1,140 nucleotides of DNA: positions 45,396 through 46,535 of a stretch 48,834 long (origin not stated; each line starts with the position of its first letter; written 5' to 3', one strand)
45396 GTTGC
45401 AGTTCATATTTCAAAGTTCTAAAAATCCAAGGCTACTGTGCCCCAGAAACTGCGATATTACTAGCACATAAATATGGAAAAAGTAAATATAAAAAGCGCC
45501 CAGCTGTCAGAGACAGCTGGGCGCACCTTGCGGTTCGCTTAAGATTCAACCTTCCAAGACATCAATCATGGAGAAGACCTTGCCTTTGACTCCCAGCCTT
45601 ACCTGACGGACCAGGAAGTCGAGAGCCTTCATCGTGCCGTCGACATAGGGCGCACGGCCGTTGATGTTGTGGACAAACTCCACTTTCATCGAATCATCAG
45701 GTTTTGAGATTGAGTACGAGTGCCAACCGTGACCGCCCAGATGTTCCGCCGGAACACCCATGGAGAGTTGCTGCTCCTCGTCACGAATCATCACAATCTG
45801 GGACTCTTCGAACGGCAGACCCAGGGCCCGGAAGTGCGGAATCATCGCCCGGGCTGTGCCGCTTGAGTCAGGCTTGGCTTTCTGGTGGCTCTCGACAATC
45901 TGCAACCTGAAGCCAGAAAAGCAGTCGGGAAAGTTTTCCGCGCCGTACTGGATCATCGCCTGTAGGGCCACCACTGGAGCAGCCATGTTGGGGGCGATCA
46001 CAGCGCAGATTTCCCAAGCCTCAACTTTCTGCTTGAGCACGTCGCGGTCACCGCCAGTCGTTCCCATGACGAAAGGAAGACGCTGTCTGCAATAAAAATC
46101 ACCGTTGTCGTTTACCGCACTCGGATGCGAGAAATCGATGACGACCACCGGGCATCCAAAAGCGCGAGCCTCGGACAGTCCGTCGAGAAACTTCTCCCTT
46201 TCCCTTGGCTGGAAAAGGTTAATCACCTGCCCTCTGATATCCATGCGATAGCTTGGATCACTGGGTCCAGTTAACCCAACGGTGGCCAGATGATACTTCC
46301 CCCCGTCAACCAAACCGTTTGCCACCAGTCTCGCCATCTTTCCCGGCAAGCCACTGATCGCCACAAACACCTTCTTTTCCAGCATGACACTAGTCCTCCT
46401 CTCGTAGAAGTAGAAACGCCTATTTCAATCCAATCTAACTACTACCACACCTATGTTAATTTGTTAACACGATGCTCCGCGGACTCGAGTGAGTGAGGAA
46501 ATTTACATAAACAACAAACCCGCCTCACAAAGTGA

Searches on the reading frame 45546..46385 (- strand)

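Call 8: search_protein_families(library=pfam, proteins=[window:45546-46385:-], max_evalue=0.01)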
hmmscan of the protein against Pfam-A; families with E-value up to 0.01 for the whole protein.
window:45546-46385:- (279 aa): 2 families
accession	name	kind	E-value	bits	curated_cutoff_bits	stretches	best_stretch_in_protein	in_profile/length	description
PF01113.26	DapB_N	-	2.7e-11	44.1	25.6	1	8-134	3-124/124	Dihydrodipicolinate reductase, N-terminus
PF05173.19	DapB_C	-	1.9e-10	41.3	27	1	138-277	2-121/121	Dihydrodipicolinate reductase, C-terminus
